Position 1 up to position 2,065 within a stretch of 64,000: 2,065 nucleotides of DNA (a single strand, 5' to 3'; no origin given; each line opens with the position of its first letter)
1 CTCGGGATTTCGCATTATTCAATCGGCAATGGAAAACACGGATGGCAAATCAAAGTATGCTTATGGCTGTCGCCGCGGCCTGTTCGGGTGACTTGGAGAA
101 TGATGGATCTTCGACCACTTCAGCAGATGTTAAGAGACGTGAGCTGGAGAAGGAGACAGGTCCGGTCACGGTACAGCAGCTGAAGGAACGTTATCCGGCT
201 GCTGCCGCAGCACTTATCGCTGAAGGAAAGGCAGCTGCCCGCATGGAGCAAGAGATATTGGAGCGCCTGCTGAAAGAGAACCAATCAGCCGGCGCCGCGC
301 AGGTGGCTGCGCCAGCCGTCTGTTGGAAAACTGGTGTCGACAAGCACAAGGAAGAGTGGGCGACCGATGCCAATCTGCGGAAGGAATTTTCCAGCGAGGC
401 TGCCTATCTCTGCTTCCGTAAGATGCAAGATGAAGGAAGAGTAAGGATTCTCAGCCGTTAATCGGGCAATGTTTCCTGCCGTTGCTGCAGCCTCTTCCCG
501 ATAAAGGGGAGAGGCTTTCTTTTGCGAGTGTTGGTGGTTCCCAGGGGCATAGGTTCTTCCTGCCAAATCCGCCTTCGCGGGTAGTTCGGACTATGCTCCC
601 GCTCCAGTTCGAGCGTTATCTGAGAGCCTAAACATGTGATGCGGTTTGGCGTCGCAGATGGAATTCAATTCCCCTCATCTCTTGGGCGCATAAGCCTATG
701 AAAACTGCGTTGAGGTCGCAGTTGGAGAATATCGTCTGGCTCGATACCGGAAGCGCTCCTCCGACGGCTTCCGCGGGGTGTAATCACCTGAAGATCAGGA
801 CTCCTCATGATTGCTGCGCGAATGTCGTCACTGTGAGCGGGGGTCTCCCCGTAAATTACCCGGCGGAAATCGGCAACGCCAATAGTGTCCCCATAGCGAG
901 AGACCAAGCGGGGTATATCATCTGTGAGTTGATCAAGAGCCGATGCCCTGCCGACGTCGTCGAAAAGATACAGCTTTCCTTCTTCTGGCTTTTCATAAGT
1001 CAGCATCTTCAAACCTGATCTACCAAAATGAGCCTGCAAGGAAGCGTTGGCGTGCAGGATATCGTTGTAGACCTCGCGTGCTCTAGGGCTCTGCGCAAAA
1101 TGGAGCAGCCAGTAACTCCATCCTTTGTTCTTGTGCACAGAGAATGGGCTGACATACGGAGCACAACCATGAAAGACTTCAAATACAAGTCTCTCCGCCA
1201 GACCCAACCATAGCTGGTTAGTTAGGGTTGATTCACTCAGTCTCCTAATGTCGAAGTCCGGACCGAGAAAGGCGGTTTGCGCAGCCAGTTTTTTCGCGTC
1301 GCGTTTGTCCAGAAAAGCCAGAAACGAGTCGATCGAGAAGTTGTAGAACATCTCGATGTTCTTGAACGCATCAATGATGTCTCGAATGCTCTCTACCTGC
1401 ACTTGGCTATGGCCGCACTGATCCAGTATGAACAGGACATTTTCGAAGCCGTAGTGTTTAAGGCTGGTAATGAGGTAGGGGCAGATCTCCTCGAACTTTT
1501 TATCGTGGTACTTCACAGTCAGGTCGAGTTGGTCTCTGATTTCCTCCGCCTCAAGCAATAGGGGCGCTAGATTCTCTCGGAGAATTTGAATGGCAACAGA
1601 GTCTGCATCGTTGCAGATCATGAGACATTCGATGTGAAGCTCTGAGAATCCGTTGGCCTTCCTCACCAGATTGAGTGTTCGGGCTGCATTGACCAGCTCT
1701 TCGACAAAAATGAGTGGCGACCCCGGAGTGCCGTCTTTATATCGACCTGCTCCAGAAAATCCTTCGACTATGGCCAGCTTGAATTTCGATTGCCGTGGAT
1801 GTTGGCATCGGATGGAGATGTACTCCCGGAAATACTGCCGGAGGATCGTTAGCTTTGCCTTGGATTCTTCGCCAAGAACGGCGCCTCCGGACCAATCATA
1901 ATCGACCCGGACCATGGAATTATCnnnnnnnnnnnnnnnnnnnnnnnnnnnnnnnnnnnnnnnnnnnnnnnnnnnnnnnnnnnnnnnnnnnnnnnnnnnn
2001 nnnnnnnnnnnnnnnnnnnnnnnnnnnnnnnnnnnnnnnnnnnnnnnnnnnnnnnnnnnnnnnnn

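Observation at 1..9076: Alphaproteobacterial phage-satellite-like island at tRNA-His with a full regulatory, replication, packaging-hijack and cargo layout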

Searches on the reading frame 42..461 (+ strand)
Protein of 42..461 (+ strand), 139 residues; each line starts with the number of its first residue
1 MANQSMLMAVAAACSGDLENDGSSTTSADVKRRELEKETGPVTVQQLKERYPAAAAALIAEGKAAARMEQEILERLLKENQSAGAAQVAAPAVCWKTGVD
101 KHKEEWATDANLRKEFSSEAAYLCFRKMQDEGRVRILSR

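Call 4: search_protein_families(library=pfam, proteins=[window:42-461:+], max_evalue=0.01)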
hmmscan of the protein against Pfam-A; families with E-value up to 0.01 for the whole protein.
window:42-461:+ (139 aa): 0 families

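Call 5: search_protein_families(library=ncbifam, proteins=[window:42-461:+], max_evalue=0.01)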
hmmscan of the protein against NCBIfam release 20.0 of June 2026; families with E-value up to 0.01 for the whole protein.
window:42-461:+ (139 aa): 0 families

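Call 6: search_protein_families(library=phrogs, proteins=[window:42-461:+], max_evalue=0.01)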
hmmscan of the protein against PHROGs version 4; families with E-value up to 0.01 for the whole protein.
window:42-461:+ (139 aa): 0 families

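Call 7: search_protein_families(library=padloc, proteins=[window:42-461:+], max_evalue=0.01)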
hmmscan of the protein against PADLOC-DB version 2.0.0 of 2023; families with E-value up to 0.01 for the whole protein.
window:42-461:+ (139 aa): 0 families

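Call 42: search_dna_similar(query=window:42-458:+, collection=phages, mode=protein, max_evalue=0.001, max_rows=15)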
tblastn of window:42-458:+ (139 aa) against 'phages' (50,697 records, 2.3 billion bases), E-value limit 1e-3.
No match.

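Call 44: find_homologous_proteins(query=window:42-458:+, max_evalue=0.001)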
Query window:42-458:+ (139 aa): 1 proteins with E <= 0.001 among 62 candidates.
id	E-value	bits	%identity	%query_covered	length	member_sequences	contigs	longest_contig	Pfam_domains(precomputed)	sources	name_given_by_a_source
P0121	1.8e-81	288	100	100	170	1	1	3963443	-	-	-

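Call 46: search_solved_structures(query=P0121, max_evalue=1)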
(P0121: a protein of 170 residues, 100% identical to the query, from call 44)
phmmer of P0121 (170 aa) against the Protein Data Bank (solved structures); distinct sequences matched with E-value up to 1: 0.

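Call 58: search_protein_representatives(protein=P0121)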
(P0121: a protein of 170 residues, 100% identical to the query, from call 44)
Query: 170 residues. Proteins with E-value up to 0.001 (for the whole library): 15; up to 1e-10: 2; up to 1e-30: 1. The best 15 are listed.
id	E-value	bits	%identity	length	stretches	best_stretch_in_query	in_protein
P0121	4.2e-104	361.5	100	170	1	1-170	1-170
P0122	5.7e-13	65.6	51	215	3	113-168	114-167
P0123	2.8e-08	50.4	46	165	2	114-168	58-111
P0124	8.8e-07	45.6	46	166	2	131-169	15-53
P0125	9.5e-06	42.2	43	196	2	110-168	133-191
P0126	2.1e-05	41.1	37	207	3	120-167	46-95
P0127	7.8e-05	39.2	38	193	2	125-170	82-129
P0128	9.0e-05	39.0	48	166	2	127-166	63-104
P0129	1.8e-04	38.1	35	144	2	127-170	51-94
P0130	2.0e-04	37.9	34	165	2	117-170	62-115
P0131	4.5e-04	36.8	34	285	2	72-168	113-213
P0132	6.4e-04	36.3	41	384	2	113-169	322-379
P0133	6.9e-04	36.2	44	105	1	81-168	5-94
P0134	7.3e-04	36.1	55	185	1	116-170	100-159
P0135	7.8e-04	36.0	37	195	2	110-168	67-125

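Call 61: search_protein_families(library=pfam, proteins=[P0122, P0123, P0124, P0125, P0126, P0127, P0131, P0132, P0134, P0135], max_evalue=0.01)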
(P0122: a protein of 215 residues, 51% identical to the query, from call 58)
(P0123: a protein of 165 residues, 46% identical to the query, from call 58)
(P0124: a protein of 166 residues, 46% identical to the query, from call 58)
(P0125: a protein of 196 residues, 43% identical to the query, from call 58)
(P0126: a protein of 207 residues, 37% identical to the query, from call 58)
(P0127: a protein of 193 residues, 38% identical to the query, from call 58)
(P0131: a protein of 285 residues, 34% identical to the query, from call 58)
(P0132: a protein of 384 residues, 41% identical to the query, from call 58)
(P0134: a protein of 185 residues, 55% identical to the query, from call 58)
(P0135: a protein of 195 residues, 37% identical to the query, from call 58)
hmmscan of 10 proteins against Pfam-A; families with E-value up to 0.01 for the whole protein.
P0122 (215 aa): 2 families
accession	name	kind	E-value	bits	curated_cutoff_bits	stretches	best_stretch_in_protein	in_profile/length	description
PF09191.16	CD4-extracel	-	0.0042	17.9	26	0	125-165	26-66/107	CD4, extracellular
PF19977.5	xRRM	-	0.0049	17.5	23.7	0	82-135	42-95/120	xRRM domain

P0123 (165 aa): 0 families

P0124 (166 aa): 0 families

P0125 (196 aa): 0 families

P0126 (207 aa): 1 family
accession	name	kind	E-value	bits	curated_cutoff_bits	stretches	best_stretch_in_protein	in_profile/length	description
PF24078.1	Beta-sol_PIC_HAP1_IgA0_2nd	-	0.0045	17.2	27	0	109-180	84-155/173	PIC/HAP1/IgA0 second beta-solenoid repeat region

P0127 (193 aa): 0 families

P0131 (285 aa): 0 families

P0132 (384 aa): 3 families
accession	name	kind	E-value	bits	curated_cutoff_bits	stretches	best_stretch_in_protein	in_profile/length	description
PF00574.28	CLP_protease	-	1e-34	120.5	20.2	1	10-185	5-179/182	Clp protease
PF01972.22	SDH_protease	-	1.1e-07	31.6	31.3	1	57-121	94-158/286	ClpP-like SDH-type serine proteinase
PF25145.1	NfeD1b_N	-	0.001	19.1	40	1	59-115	36-92/189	NfeD1b, N-terminal domain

P0134 (185 aa): 0 families

P0135 (195 aa): 0 families

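Call 92: search_protein_families(library=phrogs, proteins=[P0121], max_evalue=0.01)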
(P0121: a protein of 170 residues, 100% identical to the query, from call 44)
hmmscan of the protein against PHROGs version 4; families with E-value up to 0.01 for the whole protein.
P0121 (170 aa): 0 families

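Call 99: find_encoding_contigs(protein=P0132, flank=6000, max_places=2)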
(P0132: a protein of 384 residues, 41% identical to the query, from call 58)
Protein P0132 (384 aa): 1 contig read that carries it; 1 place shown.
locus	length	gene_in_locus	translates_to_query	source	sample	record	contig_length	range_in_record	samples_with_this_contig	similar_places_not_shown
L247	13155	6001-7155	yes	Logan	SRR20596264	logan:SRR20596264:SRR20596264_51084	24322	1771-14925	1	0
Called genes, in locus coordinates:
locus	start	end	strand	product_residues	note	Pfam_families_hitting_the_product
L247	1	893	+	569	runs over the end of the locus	PF05876:GpA_ATPase, PF20454:GpA_nuclease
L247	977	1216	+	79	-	-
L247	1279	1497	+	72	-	-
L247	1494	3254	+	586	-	PF05136:Phage_portal_2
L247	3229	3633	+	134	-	-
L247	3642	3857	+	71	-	-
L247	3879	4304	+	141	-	-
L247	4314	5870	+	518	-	-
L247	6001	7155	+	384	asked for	PF00574:CLP_protease, PF01972:SDH_protease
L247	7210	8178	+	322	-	-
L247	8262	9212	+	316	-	PF10124:Mu-like_gpT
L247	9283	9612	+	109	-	-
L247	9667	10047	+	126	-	-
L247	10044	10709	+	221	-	PF20039:DUF6441 (faint)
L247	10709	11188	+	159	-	-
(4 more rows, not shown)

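Call 100: find_encoding_contigs(protein=P0125, flank=6000, max_places=2)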
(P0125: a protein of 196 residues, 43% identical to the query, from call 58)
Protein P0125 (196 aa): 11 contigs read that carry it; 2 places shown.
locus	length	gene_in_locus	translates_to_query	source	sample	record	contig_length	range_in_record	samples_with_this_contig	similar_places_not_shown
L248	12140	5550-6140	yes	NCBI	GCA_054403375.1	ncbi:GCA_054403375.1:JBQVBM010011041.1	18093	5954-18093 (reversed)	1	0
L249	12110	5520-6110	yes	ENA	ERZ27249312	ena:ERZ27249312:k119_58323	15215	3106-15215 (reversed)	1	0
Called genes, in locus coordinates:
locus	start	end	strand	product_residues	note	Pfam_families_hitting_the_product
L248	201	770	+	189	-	-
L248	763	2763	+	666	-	PF05876:GpA_ATPase, PF20454:GpA_nuclease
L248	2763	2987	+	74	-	PF19645:DUF6148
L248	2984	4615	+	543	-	PF05136:Phage_portal_2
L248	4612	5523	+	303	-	PF25145:NfeD1b_N (weak), PF01343:Peptidase_S49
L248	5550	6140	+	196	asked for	-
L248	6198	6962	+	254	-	-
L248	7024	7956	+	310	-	PF10124:Mu-like_gpT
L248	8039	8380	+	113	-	-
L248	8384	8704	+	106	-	PF05354:Phage_attach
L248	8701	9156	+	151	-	PF06141:Phage_tail_U (weak)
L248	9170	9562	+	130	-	-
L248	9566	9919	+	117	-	-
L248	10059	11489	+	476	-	-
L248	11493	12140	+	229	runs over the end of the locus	-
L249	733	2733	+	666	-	PF05876:GpA_ATPase, PF20454:GpA_nuclease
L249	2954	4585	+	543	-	PF05136:Phage_portal_2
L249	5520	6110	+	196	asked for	-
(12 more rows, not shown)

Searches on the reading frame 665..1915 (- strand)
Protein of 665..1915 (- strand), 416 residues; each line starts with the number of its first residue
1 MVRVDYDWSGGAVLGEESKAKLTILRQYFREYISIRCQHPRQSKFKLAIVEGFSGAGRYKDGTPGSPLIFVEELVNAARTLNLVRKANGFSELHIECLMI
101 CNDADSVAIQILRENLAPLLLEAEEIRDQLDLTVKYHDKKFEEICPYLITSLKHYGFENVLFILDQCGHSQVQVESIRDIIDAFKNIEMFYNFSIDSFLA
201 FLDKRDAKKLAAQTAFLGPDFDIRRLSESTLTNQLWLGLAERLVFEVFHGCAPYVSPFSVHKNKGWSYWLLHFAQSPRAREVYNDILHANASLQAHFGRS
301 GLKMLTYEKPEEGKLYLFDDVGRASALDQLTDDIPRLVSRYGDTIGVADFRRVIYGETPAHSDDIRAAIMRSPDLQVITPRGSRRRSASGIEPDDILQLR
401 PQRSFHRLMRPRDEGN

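Call 4: search_protein_families(library=pfam, proteins=[window:665-1915:-], max_evalue=0.01)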
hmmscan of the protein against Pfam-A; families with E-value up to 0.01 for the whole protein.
window:665-1915:- (416 aa): 1 family
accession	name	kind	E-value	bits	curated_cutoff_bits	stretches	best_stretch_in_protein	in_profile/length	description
PF22560.2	GMT-wHTH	-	4.8e-05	24.2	27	1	308-380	3-80/82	GMT-like wHTH domain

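Call 5: search_protein_families(library=ncbifam, proteins=[window:665-1915:-], max_evalue=0.01)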
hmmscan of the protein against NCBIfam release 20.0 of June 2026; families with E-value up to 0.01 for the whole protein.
window:665-1915:- (416 aa): 1 family
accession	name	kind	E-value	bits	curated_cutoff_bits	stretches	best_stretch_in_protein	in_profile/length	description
TIGR04474.1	tcm_partner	subfamily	1.3e-59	202.3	53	1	16-290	1-262/263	three-Cys-motif partner protein TcmP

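Call 6: search_protein_families(library=phrogs, proteins=[window:665-1915:-], max_evalue=0.01)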
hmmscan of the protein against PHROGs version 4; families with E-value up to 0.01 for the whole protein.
window:665-1915:- (416 aa): 0 families

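Call 7: search_protein_families(library=padloc, proteins=[window:665-1915:-], max_evalue=0.01)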
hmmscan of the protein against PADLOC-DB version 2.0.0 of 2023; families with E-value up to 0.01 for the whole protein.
window:665-1915:- (416 aa): 5 families
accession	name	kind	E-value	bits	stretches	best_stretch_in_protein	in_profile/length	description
PDLC04566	PDC-M30A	-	8.9e-22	75.6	1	14-276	10-253/372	-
PDLC04568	PDC-M30A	-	3.1e-17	61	1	16-209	13-189/368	-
PDLC04567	PDC-M30A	-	7.3e-05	19.9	1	18-79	15-75/381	-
PDLC04635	PDC-M41A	-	0.00011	20.3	1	15-61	9-55/298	-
PDLC04636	PDC-M41A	-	0.0014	16.4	1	17-91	9-77/281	-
